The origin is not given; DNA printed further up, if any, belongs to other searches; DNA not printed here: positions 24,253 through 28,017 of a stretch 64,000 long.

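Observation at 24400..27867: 1155-aa soluble protein of unknown function; size class of PPi-dependent PEP carboxykinase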

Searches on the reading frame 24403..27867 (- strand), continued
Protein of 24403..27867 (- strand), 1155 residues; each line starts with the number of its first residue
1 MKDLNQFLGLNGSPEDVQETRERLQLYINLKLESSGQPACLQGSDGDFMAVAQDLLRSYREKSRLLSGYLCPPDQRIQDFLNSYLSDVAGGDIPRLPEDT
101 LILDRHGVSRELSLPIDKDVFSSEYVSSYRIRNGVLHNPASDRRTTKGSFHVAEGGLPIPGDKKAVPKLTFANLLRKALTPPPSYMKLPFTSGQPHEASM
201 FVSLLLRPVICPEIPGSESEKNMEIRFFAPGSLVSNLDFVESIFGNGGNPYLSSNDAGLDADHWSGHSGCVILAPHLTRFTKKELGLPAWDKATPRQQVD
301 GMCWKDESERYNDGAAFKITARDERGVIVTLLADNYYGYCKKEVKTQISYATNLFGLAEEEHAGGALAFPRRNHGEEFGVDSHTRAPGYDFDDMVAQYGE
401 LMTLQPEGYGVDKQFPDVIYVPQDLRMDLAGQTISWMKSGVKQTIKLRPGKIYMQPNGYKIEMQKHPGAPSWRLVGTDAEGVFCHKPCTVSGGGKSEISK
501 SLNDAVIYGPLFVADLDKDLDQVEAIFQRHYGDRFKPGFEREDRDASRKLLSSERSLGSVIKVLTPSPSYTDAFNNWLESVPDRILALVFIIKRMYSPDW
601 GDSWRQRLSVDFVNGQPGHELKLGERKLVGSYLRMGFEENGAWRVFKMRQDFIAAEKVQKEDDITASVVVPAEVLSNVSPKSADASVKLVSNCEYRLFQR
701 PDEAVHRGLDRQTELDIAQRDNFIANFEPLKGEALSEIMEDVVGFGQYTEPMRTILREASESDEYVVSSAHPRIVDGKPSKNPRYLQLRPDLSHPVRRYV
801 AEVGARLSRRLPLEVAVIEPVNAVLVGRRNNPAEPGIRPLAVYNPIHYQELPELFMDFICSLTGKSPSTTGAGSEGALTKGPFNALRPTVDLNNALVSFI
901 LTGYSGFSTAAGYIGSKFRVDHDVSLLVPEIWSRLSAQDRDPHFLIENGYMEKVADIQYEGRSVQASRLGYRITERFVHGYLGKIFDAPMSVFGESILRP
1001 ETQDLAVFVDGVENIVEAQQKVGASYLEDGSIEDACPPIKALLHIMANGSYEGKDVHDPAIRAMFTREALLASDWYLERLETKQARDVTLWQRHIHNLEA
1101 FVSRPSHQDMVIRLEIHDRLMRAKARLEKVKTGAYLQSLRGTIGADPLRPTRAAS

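Call 61: predict_structure(alignment_id=A2)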
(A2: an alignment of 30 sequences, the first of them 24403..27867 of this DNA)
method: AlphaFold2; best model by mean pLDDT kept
length: 1155 residues; sequences in the alignment: 30
mean_pLDDT: 55.6   pTM: 0.33
mean pLDDT of the five models: 55.6, 55.5, 52.6, 50.8, 49.6
residues with pLDDT >= 90: 49; 70-90: 365; 50-70: 229; < 50: 512
segments of 3 or more residues with pLDDT < 50: 1-14, 34-37, 54-70, 98-149, 159-161, 185-193, 196-268, 335-371, 383-385, 467-470, 481-510, 613-618, 629-706, 708-710, 720-728, 766-792, 818-898, 900-912, 914-934, 983-989, 1142-1151, 1153-1155
pLDDT, mean of each block of 10 residues (from residue 1): 39 51 55 49 52 44 37 65 77 59 26 25 22 23 37 55 70 82 51 44 35 25 22 27 33 26 39 73 89 82 88 75 66 47 25 23 25 58 56 87 90 92 85 86 88 87 64 67 26 23 32 71 89 83 78 73 78 87 74 75 79 46 58 31 28 24 23 39 30 27 45 51 37 71 71 75 51 27 28 66 79 59 24 24 22 34 29 29 31 45 46 46 45 54 72 79 75 67 46 57 68 64 69 69 78 77 66 75 80 88 83 85 91 80 45 44
secondary structure, 60 per line:
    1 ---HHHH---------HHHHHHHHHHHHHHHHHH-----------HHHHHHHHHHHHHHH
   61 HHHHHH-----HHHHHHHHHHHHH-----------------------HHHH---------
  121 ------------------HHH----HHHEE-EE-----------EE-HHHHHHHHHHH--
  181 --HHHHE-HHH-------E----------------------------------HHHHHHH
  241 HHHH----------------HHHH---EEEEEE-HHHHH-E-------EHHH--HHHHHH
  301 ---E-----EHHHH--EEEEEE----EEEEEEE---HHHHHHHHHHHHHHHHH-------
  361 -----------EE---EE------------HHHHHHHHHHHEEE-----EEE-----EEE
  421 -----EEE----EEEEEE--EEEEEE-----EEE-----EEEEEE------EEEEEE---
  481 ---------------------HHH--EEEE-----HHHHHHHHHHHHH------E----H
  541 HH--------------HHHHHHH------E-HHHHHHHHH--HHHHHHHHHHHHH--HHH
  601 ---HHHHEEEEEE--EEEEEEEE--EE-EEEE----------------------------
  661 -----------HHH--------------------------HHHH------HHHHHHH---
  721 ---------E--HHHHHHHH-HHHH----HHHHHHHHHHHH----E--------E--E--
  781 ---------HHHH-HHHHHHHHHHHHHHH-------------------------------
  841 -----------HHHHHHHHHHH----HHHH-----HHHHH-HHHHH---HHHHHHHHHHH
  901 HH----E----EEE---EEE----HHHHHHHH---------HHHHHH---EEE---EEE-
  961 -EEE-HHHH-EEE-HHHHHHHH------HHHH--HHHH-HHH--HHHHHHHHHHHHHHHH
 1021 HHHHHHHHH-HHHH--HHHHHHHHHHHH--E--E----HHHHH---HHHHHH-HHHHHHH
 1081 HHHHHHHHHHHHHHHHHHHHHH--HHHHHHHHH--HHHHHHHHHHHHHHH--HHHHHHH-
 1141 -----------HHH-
elements in order (helices of 4 or more, strands of 3 or more residues): H4-7 H17-34 H46-66 H72-84 H108-111 H168-178 H183-186 H234-244 H261-264 E268-273 H275-279 H295-300 H311-314 E317-322 E327-333 H337-353 H391-401 E402-404 E410-412 E418-420 E426-428 E433-438 E441-446 E452-454 E460-465 E472-477 E507-510 H516-528 H557-563 H572-580 H583-595 H604-607 E608-613 E616-623 E629-632 H701-704 H711-717 H733-740 H742-745 H750-761 H790-793 H795-809 H852-862 H867-870 H876-880 H882-886 H890-902 E912-914 E918-920 H925-932 H942-947 E951-953 E957-959 E962-964 H966-969 E971-973 H975-982 H989-992 H995-998 H1005-1029 H1031-1034 H1037-1048 H1059-1063 H1067-1072 H1074-1102 H1105-1113 H1116-1130 H1133-1139

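Call 63: fold_search(model_id=the predicted structure, library=pdb)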
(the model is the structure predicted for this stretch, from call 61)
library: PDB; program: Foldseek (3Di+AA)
matches with E <= 10: 47; with E <= 0.001: 10
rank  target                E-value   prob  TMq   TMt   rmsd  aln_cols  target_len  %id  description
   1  8e1u_C                8.6e-74  1.00  0.20  0.21  36.4      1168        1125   46  Propionibacterium freudenreichii PPi-dependent PEPCK in complex with malate (released 2023-06-07)
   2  8e1u_G                1.4e-73  1.00  0.20  0.20  36.4      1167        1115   44  Propionibacterium freudenreichii PPi-dependent PEPCK in complex with malate (released 2023-06-07)
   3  8e1u_A                1.7e-73  1.00  0.20  0.21  36.6      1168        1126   46  Propionibacterium freudenreichii PPi-dependent PEPCK in complex with malate (released 2023-06-07)
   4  8e1u_D                7.8e-73  1.00  0.20  0.21  36.3      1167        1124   46  Propionibacterium freudenreichii PPi-dependent PEPCK in complex with malate (released 2023-06-07)
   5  8e1u_B                8.7e-73  1.00  0.20  0.21  36.6      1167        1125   46  Propionibacterium freudenreichii PPi-dependent PEPCK in complex with malate (released 2023-06-07)
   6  8e1u_H                3.5e-72  1.00  0.20  0.20  36.5      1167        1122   46  Propionibacterium freudenreichii PPi-dependent PEPCK in complex with malate (released 2023-06-07)
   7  8e1u_F                3.7e-72  1.00  0.20  0.21  36.5      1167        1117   45  Propionibacterium freudenreichii PPi-dependent PEPCK in complex with malate (released 2023-06-07)
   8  8e1u_E                3.7e-72  1.00  0.20  0.21  36.2      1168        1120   46  Propionibacterium freudenreichii PPi-dependent PEPCK in complex with malate (released 2023-06-07)
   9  6k31_A                1.5e-69  1.00  0.20  0.21  36.9      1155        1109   49  Crystal structure of pyrophosphate-dependent phosphoenolpyruvate carboxykinase (PPi-PEPCK) (released 2019-11-06)
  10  6k31_B                5.1e-69  1.00  0.20  0.21  36.5      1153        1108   49  Crystal structure of pyrophosphate-dependent phosphoenolpyruvate carboxykinase (PPi-PEPCK) (released 2019-11-06)
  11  6zbd_A                2.6e+00  0.02  0.05  0.09  36.6       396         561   11  Merozoite surface protein 1 (MSP-1) from Plasmodium falciparum, alternative conformation 2 (released 2021-05-19)
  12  5ze0_B                2.9e+00  0.04  0.03  0.08  10.7        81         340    5  Hairpin Forming Complex, RAG1/2-Nicked(with Dideoxy) 12RSS/23RSS complex in Mg2+ (released 2018-04-25)
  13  1ddm_MODEL_1_A        3.0e+00  0.04  0.04  0.18  13.7       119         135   11  SOLUTION STRUCTURE OF THE NUMB PTB DOMAIN COMPLEXED TO A NAK PEPTIDE (released 2000-04-10)
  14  8asc_P                3.0e+00  0.01  0.03  0.06  24.1       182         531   10  Ku70/80 binds to the Ku-binding motif of PAXX (released 2023-06-21)
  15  9qms_L                3.2e+00  0.01  0.03  0.05  24.2       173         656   12  DNA-PK bound to 153 bp H2AX nucleosome with ATPyS (released 2026-01-14)
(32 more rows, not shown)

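Call 81: search_protein_families(library=pfam, proteins=[P0001, P0052], max_evalue=1)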
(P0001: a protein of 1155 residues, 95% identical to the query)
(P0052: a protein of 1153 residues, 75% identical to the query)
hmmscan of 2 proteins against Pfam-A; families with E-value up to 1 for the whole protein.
P0001 (1155 aa): 0 families

P0052 (1153 aa): 0 families

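Call 82: search_protein_representatives(protein=window:24403-27867:-)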
Query: 1155 residues. Proteins with E-value up to 0.001 (for the whole library): 2712; up to 1e-10: 1949; up to 1e-30: 767. The best 150 are listed.
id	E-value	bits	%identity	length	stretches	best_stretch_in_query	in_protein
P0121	0.0e+00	1710.6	64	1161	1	3-1152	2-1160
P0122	0.0e+00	1172.3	47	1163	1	12-1148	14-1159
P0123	0.0e+00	1096.8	49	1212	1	2-1148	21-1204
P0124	0.0e+00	1046.1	46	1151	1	70-1148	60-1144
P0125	0.0e+00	1032.7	46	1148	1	28-1099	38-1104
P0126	1.1e-292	990.3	44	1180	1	24-1147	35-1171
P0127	2.7e-292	989.1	44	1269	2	3-770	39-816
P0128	1.5e-289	980.0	54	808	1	36-840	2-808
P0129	6.2e-288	974.6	46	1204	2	16-721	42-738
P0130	9.0e-287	970.8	55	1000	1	81-859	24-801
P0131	1.0e-283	960.6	47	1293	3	685-1145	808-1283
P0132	3.1e-272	922.6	43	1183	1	21-1147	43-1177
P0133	4.7e-265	898.9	43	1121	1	64-1148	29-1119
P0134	7.3e-257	871.7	59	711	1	456-1147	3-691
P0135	2.9e-255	866.5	46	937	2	659-1127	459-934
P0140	2.5e-222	757.4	54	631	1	520-1147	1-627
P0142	1.6e-213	728.2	45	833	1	330-1147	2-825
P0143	1.6e-213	728.2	42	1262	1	55-1147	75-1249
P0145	1.0e-209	715.6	57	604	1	557-1147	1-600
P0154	3.3e-181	621.2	40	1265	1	75-1147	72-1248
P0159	1.3e-141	490.0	35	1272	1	77-1147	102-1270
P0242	6.7e-82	292.3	54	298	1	843-1147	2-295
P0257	7.1e-77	275.7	46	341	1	819-1151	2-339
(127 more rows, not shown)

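Call 109: predict_structure(alignment_id=A4)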
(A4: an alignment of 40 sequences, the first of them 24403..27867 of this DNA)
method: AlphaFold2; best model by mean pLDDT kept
length: 1155 residues; sequences in the alignment: 40
mean_pLDDT: 89.1   pTM: 0.88
mean pLDDT of the five models: 89.1, 88.6, 87.5, 87.3, 86.6
residues with pLDDT >= 90: 747; 70-90: 350; 50-70: 41; < 50: 17
segments of 3 or more residues with pLDDT < 50: 1-4, 11-15, 1151-1155
pLDDT, mean of each block of 10 residues (from residue 1): 46 59 89 88 72 81 73 95 86 86 90 92 94 94 79 90 91 96 94 91 96 91 97 96 92 93 96 96 95 90 95 94 95 93 94 93 92 84 73 93 95 97 92 91 94 95 89 92 91 87 85 86 92 87 82 85 87 91 89 87 88 76 84 89 87 92 93 77 80 91 80 89 93 92 92 95 93 91 90 88 93 90 91 89 95 93 67 68 83 95 92 93 93 90 93 94 93 92 88 92 95 93 90 93 96 95 95 96 96 96 91 94 97 95 83 33
secondary structure, 60 per line:
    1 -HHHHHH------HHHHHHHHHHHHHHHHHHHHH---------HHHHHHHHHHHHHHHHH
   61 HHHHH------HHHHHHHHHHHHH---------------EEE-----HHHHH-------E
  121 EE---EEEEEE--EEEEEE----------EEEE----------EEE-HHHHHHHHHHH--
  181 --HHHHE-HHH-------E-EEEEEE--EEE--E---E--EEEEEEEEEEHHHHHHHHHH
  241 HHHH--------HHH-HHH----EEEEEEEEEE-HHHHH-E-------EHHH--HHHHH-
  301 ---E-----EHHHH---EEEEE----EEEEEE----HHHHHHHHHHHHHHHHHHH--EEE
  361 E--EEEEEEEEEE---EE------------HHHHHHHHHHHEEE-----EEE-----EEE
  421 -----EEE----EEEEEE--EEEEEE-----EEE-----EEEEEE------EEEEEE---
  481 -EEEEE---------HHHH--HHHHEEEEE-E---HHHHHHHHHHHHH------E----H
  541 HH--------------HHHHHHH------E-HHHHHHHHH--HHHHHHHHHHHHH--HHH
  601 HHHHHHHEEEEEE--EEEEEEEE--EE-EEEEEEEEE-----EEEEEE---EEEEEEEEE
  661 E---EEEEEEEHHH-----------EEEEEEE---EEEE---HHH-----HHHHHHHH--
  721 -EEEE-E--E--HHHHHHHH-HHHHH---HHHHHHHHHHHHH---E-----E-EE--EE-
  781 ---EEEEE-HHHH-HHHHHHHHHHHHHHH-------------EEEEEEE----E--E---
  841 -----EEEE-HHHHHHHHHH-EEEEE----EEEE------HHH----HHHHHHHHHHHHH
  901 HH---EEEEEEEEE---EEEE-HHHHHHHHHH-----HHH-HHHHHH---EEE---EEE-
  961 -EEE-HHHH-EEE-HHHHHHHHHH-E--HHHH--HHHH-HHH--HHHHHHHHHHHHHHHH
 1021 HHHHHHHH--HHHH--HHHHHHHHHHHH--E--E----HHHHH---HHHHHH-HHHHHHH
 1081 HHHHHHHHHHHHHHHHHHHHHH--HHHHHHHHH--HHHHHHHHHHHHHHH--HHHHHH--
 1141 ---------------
elements in order (helices of 4 or more, strands of 3 or more residues): H2-7 H14-34 H44-65 H72-84 E100-102 H108-112 E120-122 E126-131 E134-139 E150-153 E164-166 H168-178 H183-186 E201-206 E209-211 E221-230 H231-244 E264-273 H275-279 H295-299 H311-314 E318-322 E327-332 H337-355 E358-361 E364-373 H391-401 E402-404 E410-412 E418-420 E426-428 E433-438 E441-446 E452-454 E460-465 E472-477 E482-486 H496-499 H502-505 E506-510 H516-528 H557-563 H572-580 H583-595 H598-607 E608-613 E616-623 E629-637 E643-648 E652-661 E665-671 E686-692 E696-699 H711-718 E722-725 H733-740 H742-746 H750-762 E784-788 H790-793 H795-809 E823-829 E846-849 H851-860 E862-866 E871-874 H888-902 E906-914 E918-921 H923-932 H942-947 E951-953 E957-959 E962-964 H966-969 E971-973 H975-984 H989-992 H995-998 H1005-1028 H1031-1034 H1037-1048 H1059-1063 H1067-1072 H1074-1102 H1105-1113 H1116-1130 H1133-1138

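Call 112: fold_search(model_id=the predicted structure, library=pdb)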
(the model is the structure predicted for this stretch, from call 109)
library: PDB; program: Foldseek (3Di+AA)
matches with E <= 10: 134; with E <= 0.001: 52
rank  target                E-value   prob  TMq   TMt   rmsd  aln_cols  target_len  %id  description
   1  8e1u_D                0.0e+00  1.00  0.93  0.96   2.1      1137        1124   48  Propionibacterium freudenreichii PPi-dependent PEPCK in complex with malate (released 2023-06-07)
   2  8e1u_C                0.0e+00  1.00  0.94  0.96   2.1      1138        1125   48  Propionibacterium freudenreichii PPi-dependent PEPCK in complex with malate (released 2023-06-07)
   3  8e1u_E                0.0e+00  1.00  0.93  0.96   2.1      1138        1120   48  Propionibacterium freudenreichii PPi-dependent PEPCK in complex with malate (released 2023-06-07)
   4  8e1u_G                0.0e+00  1.00  0.93  0.96   2.1      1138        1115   47  Propionibacterium freudenreichii PPi-dependent PEPCK in complex with malate (released 2023-06-07)
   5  8e1u_B                0.0e+00  1.00  0.92  0.95   2.7      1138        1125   48  Propionibacterium freudenreichii PPi-dependent PEPCK in complex with malate (released 2023-06-07)
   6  8e1u_A                0.0e+00  1.00  0.92  0.94   2.9      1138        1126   48  Propionibacterium freudenreichii PPi-dependent PEPCK in complex with malate (released 2023-06-07)
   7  8e1u_H                0.0e+00  1.00  0.92  0.94   2.9      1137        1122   48  Propionibacterium freudenreichii PPi-dependent PEPCK in complex with malate (released 2023-06-07)
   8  8e1u_F                0.0e+00  1.00  0.91  0.94   2.7      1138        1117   47  Propionibacterium freudenreichii PPi-dependent PEPCK in complex with malate (released 2023-06-07)
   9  6k31_A                0.0e+00  1.00  0.90  0.94   3.0      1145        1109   49  Crystal structure of pyrophosphate-dependent phosphoenolpyruvate carboxykinase (PPi-PEPCK) (released 2019-11-06)
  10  6k31_B                0.0e+00  1.00  0.90  0.94   3.1      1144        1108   50  Crystal structure of pyrophosphate-dependent phosphoenolpyruvate carboxykinase (PPi-PEPCK) (released 2019-11-06)
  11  1j3b_A                2.6e-09  1.00  0.30  0.62  12.4       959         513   10  Crystal structure of ATP-dependent phosphoenolpyruvate carboxykinase from Thermus thermophilus HB8 (released 2003-02-11)
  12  2pc9_B                2.6e-09  1.00  0.31  0.63  11.9       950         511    9  Crystal Structure Of ATP-Dependent Phosphoenolpyruvate Carboxykinase From Thermus thermophilus HB8 (released 2007-10-02)
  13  1xkv_A                2.8e-09  1.00  0.30  0.62  12.4       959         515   10  Crystal Structure Of ATP-Dependent Phosphoenolpyruvate Carboxykinase From Thermus thermophilus HB8 (released 2005-10-11)
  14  2py7                  3.0e-09  1.00  0.30  0.56  12.8      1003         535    9  Crystal structure of E. coli phosphoenolpyruvate carboxykinase mutant Lys213Ser complexed with ATP-Mg2+-Mn2+ (released 2008-04-22)
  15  2pc9_A                3.5e-09  1.00  0.31  0.65  11.9       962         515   10  Crystal Structure Of ATP-Dependent Phosphoenolpyruvate Carboxykinase From Thermus thermophilus HB8 (released 2007-10-02)
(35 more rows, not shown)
